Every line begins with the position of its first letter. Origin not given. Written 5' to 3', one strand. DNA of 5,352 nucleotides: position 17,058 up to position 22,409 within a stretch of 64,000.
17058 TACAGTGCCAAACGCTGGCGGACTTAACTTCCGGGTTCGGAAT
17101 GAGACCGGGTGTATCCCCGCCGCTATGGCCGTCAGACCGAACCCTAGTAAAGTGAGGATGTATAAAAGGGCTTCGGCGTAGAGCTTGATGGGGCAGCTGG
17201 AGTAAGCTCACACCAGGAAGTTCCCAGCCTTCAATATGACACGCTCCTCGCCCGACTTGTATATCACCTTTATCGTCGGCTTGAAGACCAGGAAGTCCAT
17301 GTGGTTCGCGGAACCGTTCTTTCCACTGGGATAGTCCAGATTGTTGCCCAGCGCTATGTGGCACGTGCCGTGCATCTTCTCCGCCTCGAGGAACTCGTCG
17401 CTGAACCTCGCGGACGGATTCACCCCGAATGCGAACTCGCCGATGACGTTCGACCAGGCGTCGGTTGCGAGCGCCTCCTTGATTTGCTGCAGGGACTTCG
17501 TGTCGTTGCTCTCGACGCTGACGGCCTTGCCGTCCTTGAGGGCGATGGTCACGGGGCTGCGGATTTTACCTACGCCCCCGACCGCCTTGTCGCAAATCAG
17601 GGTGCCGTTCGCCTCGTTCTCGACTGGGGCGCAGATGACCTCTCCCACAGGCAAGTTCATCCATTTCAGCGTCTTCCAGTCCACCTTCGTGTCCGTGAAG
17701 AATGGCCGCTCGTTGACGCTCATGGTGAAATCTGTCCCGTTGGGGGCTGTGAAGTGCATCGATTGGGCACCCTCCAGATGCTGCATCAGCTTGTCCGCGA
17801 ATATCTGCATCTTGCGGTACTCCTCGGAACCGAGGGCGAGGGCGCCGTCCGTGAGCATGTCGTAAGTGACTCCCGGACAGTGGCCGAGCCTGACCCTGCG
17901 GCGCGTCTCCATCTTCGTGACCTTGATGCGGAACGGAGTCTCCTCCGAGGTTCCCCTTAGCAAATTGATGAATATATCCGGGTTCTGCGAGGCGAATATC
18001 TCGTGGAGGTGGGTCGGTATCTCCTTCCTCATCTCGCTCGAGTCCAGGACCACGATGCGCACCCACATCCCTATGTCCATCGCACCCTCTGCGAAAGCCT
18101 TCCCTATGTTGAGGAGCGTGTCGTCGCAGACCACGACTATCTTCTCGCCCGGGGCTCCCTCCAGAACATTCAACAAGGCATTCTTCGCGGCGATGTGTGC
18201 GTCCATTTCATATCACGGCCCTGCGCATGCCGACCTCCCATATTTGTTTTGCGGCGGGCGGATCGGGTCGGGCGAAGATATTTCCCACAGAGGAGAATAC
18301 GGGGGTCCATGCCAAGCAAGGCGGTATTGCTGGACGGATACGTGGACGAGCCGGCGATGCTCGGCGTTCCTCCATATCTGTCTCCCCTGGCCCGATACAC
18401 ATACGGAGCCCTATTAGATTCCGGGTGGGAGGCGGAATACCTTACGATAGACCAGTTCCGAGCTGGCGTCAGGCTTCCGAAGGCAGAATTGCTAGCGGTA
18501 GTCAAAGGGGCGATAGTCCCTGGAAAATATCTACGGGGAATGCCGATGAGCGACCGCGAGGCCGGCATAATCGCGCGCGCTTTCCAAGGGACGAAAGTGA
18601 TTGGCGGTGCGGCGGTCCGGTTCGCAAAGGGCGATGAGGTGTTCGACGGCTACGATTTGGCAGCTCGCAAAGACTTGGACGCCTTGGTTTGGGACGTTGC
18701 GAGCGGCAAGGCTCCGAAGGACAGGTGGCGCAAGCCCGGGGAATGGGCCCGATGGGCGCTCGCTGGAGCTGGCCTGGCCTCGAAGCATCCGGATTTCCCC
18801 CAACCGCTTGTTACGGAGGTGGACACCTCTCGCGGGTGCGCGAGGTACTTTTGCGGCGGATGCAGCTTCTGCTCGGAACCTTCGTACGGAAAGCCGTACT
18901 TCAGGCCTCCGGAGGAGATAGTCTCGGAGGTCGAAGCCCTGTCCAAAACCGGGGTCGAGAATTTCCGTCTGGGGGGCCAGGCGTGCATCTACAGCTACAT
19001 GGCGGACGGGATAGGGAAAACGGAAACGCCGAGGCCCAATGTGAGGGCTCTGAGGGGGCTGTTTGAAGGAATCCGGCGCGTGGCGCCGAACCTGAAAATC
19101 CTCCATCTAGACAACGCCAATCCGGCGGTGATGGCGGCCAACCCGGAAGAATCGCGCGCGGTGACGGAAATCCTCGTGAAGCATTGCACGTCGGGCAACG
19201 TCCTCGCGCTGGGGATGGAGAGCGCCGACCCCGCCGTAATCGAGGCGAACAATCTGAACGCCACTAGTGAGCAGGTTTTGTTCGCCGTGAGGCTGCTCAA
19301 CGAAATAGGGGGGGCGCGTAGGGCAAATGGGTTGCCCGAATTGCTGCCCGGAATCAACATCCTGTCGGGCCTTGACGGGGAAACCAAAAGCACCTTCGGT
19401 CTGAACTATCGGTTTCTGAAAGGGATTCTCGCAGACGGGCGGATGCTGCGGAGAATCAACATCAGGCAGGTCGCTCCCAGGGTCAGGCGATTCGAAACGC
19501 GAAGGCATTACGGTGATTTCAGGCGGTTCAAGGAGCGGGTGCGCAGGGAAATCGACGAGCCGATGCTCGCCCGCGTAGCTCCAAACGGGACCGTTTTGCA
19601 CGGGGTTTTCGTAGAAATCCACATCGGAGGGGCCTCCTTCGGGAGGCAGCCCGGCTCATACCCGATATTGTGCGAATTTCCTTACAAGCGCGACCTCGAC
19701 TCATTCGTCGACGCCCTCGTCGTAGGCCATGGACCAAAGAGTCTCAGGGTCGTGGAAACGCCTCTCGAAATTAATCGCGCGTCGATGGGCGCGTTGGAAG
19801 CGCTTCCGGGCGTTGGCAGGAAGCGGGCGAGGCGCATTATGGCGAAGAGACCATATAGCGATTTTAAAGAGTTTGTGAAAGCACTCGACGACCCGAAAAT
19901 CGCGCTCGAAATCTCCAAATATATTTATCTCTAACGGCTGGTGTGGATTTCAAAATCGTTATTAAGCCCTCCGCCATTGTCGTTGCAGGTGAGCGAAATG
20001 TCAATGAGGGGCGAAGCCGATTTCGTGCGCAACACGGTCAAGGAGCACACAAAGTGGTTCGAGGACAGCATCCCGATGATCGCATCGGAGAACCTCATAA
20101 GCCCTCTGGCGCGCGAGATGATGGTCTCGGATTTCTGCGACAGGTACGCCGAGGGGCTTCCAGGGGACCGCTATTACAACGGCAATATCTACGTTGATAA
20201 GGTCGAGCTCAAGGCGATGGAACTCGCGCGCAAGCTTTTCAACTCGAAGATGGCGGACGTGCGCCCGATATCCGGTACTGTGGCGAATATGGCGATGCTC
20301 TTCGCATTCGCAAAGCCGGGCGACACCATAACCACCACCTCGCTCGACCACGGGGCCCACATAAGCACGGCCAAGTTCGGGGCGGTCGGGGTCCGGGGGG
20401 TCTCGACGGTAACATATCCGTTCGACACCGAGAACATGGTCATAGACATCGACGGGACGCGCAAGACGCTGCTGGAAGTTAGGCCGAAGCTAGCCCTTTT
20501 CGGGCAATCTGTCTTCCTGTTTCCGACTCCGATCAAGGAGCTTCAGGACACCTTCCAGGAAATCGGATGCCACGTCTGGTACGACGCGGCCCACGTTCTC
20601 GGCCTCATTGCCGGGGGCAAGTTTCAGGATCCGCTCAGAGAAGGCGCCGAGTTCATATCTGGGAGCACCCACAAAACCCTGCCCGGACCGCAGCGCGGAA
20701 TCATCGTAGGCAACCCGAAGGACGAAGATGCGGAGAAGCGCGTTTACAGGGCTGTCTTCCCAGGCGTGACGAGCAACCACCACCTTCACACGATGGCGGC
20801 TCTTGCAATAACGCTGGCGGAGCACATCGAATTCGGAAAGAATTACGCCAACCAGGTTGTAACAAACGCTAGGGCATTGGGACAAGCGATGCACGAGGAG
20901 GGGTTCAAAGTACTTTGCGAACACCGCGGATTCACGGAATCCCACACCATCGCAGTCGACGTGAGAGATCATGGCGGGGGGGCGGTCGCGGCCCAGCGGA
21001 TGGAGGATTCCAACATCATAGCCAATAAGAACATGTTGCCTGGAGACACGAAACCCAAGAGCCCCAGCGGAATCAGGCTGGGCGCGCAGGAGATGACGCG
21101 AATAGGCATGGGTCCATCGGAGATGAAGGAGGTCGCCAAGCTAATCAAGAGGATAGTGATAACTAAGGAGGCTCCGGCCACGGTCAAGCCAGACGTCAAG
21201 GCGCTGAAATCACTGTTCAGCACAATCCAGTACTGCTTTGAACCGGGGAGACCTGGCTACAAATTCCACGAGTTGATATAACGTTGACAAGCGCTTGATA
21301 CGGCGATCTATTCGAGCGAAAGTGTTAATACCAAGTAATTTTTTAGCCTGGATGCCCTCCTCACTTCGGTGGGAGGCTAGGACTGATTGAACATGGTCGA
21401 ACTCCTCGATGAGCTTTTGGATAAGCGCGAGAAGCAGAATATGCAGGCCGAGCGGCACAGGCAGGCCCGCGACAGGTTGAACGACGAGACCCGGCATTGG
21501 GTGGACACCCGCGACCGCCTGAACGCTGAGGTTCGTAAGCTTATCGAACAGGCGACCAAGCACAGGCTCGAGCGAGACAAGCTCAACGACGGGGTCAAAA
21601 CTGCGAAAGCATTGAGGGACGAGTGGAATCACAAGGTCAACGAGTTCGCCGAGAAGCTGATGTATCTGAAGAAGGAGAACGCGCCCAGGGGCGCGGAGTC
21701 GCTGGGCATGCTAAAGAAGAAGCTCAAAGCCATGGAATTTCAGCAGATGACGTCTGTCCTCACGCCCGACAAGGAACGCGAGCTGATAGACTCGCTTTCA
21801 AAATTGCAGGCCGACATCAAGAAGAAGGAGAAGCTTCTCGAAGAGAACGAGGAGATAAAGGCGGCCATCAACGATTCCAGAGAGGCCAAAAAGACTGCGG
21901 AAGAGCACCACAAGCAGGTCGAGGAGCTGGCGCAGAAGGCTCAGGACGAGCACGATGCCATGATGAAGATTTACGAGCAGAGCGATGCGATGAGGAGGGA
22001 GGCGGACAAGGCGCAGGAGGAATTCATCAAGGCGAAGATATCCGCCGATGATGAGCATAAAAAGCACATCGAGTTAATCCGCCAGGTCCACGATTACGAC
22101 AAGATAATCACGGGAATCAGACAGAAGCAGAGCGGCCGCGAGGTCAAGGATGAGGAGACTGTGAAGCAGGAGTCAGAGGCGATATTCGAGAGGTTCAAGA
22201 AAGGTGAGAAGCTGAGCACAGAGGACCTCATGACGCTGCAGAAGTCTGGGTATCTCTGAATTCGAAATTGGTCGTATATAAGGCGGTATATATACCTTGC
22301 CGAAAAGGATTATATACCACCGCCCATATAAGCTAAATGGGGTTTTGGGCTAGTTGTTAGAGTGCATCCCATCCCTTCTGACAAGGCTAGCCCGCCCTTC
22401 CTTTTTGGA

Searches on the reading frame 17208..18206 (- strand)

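Call 9: search_protein_families(library=pfam, proteins=[window:17208-18206:-], max_evalue=0.001)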
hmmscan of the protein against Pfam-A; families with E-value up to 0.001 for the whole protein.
window:17208-18206:- (332 aa): 1 family
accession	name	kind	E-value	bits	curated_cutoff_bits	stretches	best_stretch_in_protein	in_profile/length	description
PF02073.20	Peptidase_M29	-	1.3e-22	80.6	27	1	137-330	192-406/406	Thermophilic metalloprotease (M29)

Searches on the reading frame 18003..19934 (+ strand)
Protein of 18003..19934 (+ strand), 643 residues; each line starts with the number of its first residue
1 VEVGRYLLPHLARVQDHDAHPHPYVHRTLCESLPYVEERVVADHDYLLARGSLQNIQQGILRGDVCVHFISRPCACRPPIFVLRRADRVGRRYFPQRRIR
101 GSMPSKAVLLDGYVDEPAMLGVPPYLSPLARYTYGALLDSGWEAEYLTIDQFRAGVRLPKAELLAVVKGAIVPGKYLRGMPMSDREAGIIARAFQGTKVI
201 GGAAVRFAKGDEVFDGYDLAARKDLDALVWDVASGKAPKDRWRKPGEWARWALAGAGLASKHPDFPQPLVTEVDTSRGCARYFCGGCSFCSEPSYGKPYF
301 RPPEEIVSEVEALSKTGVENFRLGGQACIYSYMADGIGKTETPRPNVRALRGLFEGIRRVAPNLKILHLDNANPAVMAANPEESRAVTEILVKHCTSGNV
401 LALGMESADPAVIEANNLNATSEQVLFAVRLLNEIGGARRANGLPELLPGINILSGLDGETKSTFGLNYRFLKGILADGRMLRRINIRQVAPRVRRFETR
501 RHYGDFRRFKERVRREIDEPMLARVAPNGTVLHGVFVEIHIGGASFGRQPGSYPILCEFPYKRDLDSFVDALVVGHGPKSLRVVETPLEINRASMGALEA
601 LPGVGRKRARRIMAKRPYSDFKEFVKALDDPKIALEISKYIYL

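Call 9: search_protein_families(library=pfam, proteins=[window:18003-19934:+], max_evalue=0.001)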
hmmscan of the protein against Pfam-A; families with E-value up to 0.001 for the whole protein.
window:18003-19934:+ (643 aa): 3 families
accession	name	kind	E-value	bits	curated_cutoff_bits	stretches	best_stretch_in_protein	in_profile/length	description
PF04055.27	Radical_SAM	-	1.3e-09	38.8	29.5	1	275-439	3-143/166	Radical SAM superfamily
PF12836.13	HHH_3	-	9.2e-05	22.9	27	1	586-626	4-48/65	Helix-hairpin-helix motif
PF00633.29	HHH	-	0.00011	22.3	24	1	590-614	5-29/30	Helix-hairpin-helix motif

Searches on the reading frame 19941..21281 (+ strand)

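Call 9: search_protein_families(library=pfam, proteins=[window:19941-21281:+], max_evalue=0.001)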
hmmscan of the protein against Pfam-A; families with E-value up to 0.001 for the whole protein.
window:19941-21281:+ (446 aa): 3 families
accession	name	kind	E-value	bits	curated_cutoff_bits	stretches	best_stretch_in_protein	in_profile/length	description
PF00464.25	SHMT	-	1.7e-73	248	27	1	30-402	9-399/399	Serine hydroxymethyltransferase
PF00155.27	Aminotran_1_2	-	1.9e-05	24.4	19.7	1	98-331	54-304/361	Aminotransferase class I and II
PF03841.19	SelA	-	0.00028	20.5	22.8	1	220-259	188-227/367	L-seryl-tRNA selenium transferase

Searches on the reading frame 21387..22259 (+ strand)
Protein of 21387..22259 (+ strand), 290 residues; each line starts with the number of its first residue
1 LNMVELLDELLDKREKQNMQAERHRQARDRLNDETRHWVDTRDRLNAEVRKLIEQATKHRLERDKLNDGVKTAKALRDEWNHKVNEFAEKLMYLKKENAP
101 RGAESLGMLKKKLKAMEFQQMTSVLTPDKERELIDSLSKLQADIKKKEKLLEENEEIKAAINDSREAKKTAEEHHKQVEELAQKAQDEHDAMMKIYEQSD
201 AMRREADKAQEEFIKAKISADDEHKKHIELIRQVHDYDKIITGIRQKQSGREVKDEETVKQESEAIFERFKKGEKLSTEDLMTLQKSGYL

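Call 9: search_protein_families(library=pfam, proteins=[window:21387-22259:+], max_evalue=0.001)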
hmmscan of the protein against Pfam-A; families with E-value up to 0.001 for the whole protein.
window:21387-22259:+ (290 aa): 1 family
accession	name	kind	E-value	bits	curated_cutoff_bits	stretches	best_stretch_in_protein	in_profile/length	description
PF23435.1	DUF7121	-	8.2e-39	134.2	29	1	5-290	23-307/307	Family of unknown function (DUF7121)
